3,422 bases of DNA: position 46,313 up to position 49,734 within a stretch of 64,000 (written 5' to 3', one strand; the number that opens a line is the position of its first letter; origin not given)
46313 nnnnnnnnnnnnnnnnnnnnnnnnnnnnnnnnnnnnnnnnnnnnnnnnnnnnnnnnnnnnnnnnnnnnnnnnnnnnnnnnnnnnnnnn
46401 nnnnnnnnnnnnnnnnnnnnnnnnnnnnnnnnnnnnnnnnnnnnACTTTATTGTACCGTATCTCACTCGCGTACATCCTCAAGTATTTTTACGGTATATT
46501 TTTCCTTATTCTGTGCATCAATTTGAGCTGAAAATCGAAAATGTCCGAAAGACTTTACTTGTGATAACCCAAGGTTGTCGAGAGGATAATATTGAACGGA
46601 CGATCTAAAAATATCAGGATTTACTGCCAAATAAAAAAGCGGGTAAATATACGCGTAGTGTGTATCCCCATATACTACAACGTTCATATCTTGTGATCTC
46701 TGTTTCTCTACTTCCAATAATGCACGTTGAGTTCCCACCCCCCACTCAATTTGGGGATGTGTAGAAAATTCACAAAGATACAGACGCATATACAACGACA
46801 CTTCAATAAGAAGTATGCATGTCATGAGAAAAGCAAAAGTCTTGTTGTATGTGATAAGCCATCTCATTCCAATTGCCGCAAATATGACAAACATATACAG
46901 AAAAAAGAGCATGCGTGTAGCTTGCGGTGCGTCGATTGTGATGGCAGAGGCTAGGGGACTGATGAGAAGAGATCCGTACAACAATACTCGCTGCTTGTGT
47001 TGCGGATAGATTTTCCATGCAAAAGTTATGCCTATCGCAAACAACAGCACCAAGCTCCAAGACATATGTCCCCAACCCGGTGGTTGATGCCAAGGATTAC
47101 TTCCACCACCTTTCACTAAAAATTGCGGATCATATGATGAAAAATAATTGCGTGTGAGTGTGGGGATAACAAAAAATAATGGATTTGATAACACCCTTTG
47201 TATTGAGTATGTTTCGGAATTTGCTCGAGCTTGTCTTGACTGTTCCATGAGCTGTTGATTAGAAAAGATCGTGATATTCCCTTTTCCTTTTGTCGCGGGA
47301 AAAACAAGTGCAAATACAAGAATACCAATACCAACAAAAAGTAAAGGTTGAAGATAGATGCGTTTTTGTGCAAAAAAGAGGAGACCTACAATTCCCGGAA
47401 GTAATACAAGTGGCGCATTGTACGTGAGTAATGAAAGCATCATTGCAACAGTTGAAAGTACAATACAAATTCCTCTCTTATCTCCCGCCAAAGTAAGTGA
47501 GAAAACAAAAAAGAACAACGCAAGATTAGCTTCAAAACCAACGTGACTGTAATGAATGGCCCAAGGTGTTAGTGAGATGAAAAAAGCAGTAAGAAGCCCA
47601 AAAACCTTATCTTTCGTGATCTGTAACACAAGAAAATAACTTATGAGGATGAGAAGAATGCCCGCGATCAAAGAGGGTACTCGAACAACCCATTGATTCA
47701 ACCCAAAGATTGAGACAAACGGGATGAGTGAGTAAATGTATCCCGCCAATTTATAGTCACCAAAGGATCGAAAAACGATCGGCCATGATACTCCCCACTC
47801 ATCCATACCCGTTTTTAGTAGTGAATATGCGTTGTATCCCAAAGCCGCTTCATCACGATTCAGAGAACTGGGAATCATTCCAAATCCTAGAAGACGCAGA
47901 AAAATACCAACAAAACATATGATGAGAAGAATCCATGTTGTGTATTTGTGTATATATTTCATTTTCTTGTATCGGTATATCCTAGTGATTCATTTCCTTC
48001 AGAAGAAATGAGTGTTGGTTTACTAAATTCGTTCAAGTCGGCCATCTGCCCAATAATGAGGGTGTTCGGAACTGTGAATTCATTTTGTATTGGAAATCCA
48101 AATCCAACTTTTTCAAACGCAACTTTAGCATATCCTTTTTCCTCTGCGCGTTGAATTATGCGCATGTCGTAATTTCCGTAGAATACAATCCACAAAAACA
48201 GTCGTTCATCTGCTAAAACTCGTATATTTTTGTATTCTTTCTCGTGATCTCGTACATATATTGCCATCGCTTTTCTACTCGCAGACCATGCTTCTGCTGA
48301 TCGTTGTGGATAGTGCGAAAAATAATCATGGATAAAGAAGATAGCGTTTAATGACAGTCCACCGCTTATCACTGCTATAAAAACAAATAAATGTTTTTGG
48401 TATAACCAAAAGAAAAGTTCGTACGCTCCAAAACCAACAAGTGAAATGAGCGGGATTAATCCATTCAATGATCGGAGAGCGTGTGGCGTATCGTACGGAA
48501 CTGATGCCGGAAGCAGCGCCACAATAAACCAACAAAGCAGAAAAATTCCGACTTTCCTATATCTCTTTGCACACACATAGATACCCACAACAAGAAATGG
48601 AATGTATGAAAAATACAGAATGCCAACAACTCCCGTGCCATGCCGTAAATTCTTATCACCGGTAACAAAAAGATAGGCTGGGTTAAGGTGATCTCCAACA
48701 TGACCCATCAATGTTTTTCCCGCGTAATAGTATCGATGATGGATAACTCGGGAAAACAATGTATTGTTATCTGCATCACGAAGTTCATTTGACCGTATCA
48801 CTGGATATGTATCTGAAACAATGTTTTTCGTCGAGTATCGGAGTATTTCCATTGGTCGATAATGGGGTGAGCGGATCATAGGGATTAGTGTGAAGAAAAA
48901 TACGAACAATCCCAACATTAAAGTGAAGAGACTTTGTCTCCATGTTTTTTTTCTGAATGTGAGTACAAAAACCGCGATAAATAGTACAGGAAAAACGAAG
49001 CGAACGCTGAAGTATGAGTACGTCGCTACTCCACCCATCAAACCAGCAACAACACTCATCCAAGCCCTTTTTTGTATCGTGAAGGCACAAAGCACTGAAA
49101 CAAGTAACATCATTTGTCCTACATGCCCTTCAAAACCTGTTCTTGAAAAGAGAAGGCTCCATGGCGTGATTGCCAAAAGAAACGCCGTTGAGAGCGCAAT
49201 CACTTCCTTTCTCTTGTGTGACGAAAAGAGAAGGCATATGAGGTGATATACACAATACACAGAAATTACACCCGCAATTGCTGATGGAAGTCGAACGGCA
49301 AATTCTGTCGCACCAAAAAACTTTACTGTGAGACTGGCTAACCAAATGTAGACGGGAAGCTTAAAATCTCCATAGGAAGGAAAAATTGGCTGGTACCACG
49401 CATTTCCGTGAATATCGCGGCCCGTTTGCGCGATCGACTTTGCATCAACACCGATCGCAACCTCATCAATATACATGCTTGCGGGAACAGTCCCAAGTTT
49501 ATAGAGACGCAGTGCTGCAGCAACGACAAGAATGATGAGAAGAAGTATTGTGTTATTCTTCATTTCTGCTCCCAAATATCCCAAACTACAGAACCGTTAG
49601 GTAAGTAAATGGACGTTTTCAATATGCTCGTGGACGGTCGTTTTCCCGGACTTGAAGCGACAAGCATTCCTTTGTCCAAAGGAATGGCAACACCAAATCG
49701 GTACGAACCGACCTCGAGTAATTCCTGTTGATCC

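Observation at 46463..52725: Tandem array of four PMT_2/ArnT-like paralogs with a conserved N-terminal loop but divergent C-terminal domains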

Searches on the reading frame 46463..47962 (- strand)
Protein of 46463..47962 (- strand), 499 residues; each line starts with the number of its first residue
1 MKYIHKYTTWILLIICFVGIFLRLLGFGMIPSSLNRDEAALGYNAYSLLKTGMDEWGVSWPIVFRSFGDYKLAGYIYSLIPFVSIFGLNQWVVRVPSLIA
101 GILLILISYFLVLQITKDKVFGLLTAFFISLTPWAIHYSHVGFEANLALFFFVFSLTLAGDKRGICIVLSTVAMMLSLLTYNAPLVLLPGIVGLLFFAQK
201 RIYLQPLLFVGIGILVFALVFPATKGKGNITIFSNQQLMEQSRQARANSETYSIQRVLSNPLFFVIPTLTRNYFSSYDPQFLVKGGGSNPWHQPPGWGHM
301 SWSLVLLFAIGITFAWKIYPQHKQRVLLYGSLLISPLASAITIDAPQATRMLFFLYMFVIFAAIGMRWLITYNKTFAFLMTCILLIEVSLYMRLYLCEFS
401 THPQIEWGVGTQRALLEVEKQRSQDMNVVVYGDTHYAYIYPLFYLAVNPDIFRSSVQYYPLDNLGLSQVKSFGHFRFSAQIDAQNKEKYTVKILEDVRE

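Call 4: search_protein_families(library=pfam, proteins=[window:46463-47962:-], max_evalue=0.01)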
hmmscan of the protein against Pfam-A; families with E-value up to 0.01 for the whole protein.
window:46463-47962:- (499 aa): 1 family
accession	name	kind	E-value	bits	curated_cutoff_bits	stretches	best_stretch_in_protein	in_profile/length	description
PF02366.24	PMT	-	0.0004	20.5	22.7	1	30-155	17-147/245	Dolichyl-phosphate-mannose-protein mannosyltransferase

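Call 46: find_homologous_proteins(query=window:46463-47962:-)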
Query window:46463-47962:- (499 aa): 456 proteins with E <= 0.001 among 8000 candidates; the best 120 are listed.
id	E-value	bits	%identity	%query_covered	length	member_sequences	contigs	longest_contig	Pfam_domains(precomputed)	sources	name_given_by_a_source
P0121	0.0e+0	1121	100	100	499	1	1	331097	-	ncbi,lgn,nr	ncbi:MAG: glycosyltransferase family 39 protein [Candidatus Pacebacteria bacterium]|nr:glycosyltrans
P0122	3.4e-279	944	83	100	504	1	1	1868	-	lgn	-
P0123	3.4e-139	483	49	95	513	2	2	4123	-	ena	-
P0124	7.8e-136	472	48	98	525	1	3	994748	PF13231.13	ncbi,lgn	-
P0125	7.8e-135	468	48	92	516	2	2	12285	-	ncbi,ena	ncbi:MAG: hypothetical protein AAB612_01360 [Patescibacteria group bacterium]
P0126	2.1e-133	464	46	98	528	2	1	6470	-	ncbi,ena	-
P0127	1.1e-132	461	47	92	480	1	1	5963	-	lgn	-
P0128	1.7e-131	457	47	97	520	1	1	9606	PF02366.25,PF13231.13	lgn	-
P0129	7.4e-131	455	47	91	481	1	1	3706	-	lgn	-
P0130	2.3e-130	454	45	100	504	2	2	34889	-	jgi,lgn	-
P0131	4.2e-130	453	45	99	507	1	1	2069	PF02366.25,PF13231.13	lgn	-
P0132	4.6e-129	449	46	93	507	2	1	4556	PF13231.13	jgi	-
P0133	7.7e-129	449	45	95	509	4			-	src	-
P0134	1.5e-128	448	48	95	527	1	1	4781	-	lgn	-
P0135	1.2e-126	441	45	93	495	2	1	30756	-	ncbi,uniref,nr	ncbi:MAG: hypothetical protein A2840_02505 [Candidatus Buchananbacteria bacterium RIFCSPHIGHO2_01_FU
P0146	1.1e-107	379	39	98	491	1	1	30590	PF02366.25,PF13231.13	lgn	-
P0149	8.1e-105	369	42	94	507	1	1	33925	PF02366.25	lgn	-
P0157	1.9e-85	305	50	58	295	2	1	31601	PF02366.25,PF13231.13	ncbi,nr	ncbi:MAG TPA: hypothetical protein DIU47_01110, partial [Candidatus Pacebacteria bacterium]|nr:hypot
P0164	3.0e-79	285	37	97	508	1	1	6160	PF02366.25,PF13231.13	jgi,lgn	jgi:4-amino-4-deoxy-L-arabinose transferase-like glycosyltransferase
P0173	6.1e-73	264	33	95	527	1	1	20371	PF02366.25,PF13231.13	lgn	-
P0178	3.6e-71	258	36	98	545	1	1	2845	PF02366.25,PF13231.13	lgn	-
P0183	7.0e-70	254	35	96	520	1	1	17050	PF02366.25,PF13231.13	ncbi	-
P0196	1.7e-67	246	35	95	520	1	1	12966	PF02366.25,PF13231.13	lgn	-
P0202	3.6e-66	242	33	99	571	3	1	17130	PF02366.25,PF13231.13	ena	-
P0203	9.2e-66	240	33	92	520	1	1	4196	PF02366.25,PF13231.13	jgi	jgi:4-amino-4-deoxy-L-arabinose transferase-like glycosyltransferase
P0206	1.5e-65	240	32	96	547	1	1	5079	PF02366.25,PF13231.13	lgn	-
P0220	1.2e-62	230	33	98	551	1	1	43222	PF02366.25,PF13231.13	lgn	-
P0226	7.5e-62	228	35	91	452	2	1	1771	PF02366.25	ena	-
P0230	1.5e-61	227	33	96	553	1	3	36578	PF02366.25,PF13231.13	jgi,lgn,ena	jgi:4-amino-4-deoxy-L-arabinose transferase-like glycosyltransferase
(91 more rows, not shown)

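Call 58: predict_structure(alignment_id=A4)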
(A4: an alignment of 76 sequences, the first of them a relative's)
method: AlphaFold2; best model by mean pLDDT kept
length: 499 residues; sequences in the alignment: 76
mean_pLDDT: 92.7   pTM: 0.93
mean pLDDT of the five models: 92.7, 92.6, 92.5, 91.8, 91.2
residues with pLDDT >= 90: 395; 70-90: 85; 50-70: 19; < 50: 0
segments of 3 or more residues with pLDDT < 50: none
pLDDT, mean of each block of 10 residues (from residue 1): 81 98 96 92 98 96 87 97 98 98 98 97 98 97 95 97 95 98 97 94 90 97 83 91 94 91 94 95 80 83 98 97 97 97 91 98 98 98 98 92 86 94 89 88 97 95 86 92 62 72
secondary structure, 60 per line:
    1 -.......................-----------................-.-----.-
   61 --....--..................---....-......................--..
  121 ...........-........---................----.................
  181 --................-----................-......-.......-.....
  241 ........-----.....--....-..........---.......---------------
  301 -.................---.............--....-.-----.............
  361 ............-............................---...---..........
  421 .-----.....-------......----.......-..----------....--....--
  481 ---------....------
elements in order: H2-24 H36-51 E63-66 E69-72 H73-86 H90-93 H95-116 H119-131 H133-140 H144-159 H164-180 H183-198 H204-219 H221-226 H236-248 H254-258 H261-264 H266-275 H279-285 H302-318 H322-334 H337-340 H348-372 H374-401 H411-421 E427-431 H439-444 H449-455 E469-472 E475-478 E490-493

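Call 79: fold_search(model_id=the predicted structure, library=pdb)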
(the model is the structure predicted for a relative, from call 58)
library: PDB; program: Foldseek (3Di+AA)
matches with E <= 10: 319; with E <= 0.001: 22
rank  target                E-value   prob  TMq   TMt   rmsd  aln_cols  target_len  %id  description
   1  8b6l_I                9.3e-09  1.00  0.56  0.42  10.9       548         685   14  Subtomogram average of the human Sec61-TRAP-OSTA-translocon (released 2022-12-07)
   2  8pn9_A                1.5e-08  1.00  0.55  0.44  10.7       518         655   16  Structure of human oligosaccharyltransferase OST-A complex bound to NGI-1 (released 2024-05-08)
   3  7e9s_A                4.2e-08  1.00  0.53  0.33  11.8       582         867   13  Archaeal oligosaccharyltransferase AglB from Archaeoglobus fulgidus in complex with an inhibitory peptide and a dolich (released 2021-09-08)
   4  3wak                  5.9e-08  1.00  0.51  0.32  12.7       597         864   14  Crystal structure of the Archaeoglobus fulgidus oligosaccharyltransferase (O29867_ARCFU) in the apo form (released 2013-10-30)
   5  3waj                  7.7e-08  1.00  0.52  0.34  12.6       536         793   13  Crystal structure of the Archaeoglobus fulgidus oligosaccharyltransferase (O29867_ARCFU) complex with Zn and sulfate (released 2013-10-30)
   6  9n9j_I                8.5e-08  1.00  0.56  0.42  11.2       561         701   14  Structure of a GRP94 folding intermediate engaged with a CCDC134- and FKBP11-bound secretory translocon (released 2025-11-19)
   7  8age_A                1.6e-07  1.00  0.53  0.43  10.4       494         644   13  Structure of yeast oligosaccharylransferase complex with acceptor peptide bound (released 2022-12-07)
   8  6gxc_A                1.6e-07  1.00  0.52  0.39  12.4       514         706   13  Bacterial oligosaccharyltransferase PglB in complex with an inhibitory peptide and a reactive lipid-linked oligosaccha (released 2018-11-14)
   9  5ogl_A                1.9e-07  1.00  0.53  0.39  11.6       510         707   13  Structure of bacterial oligosaccharyltransferase PglB in complex with an acceptor peptide and an lipid-linked oligosac (released 2017-10-25)
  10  3rce_A                8.1e-07  1.00  0.52  0.40  12.6       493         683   13  Bacterial oligosaccharyltransferase PglB (released 2011-06-15)
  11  6c26_A                1.0e-06  1.00  0.50  0.40  12.5       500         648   15  The Cryo-EM structure of a eukaryotic oligosaccharyl transferase complex (released 2018-01-31)
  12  6ezn_F                1.1e-06  1.00  0.50  0.40  12.2       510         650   12  Cryo-EM structure of the yeast oligosaccharyltransferase (OST) complex (released 2018-01-17)
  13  8agb_A                1.9e-06  1.00  0.53  0.42  12.1       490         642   14  Structure of yeast oligosaccharylransferase complex with lipid-linked oligosaccharide bound (released 2022-12-07)
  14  5ezm                  1.6e-05  1.00  0.43  0.40  14.2       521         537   13  Crystal Structure of ArnT from Cupriavidus metallidurans in the apo state (released 2016-02-17)
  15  7zlh_A                2.4e-05  1.00  0.47  0.37  11.5       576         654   11  Cryo-EM structure of C-mannosyltransferase CeDPY19, in apo state, bound to CMT2-Fab and anti-Fab nanobody (released 2023-01-11)
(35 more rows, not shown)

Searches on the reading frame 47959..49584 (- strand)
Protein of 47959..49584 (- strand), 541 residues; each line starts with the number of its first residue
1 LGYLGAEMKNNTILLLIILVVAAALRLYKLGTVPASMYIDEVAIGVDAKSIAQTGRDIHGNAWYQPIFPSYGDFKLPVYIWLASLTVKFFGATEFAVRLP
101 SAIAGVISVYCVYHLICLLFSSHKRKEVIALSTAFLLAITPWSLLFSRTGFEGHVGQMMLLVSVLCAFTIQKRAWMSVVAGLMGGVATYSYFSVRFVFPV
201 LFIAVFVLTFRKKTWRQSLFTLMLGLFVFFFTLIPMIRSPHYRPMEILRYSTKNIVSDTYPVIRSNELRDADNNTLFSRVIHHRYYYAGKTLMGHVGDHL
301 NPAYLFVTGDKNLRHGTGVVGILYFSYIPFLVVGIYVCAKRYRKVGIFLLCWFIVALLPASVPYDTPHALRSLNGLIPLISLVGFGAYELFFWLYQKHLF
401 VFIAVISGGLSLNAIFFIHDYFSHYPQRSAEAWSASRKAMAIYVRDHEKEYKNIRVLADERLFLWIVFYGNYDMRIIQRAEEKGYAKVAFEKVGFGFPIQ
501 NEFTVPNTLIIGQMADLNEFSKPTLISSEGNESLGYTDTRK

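Call 4: search_protein_families(library=pfam, proteins=[window:47959-49584:-], max_evalue=0.01)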
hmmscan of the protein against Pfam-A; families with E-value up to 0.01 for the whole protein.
window:47959-49584:- (541 aa): 1 family
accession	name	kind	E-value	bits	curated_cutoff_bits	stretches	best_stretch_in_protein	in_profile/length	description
PF13231.12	PMT_2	-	2.2e-12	47.9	26.1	1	77-231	4-154/160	Dolichyl-phosphate-mannose-protein mannosyltransferase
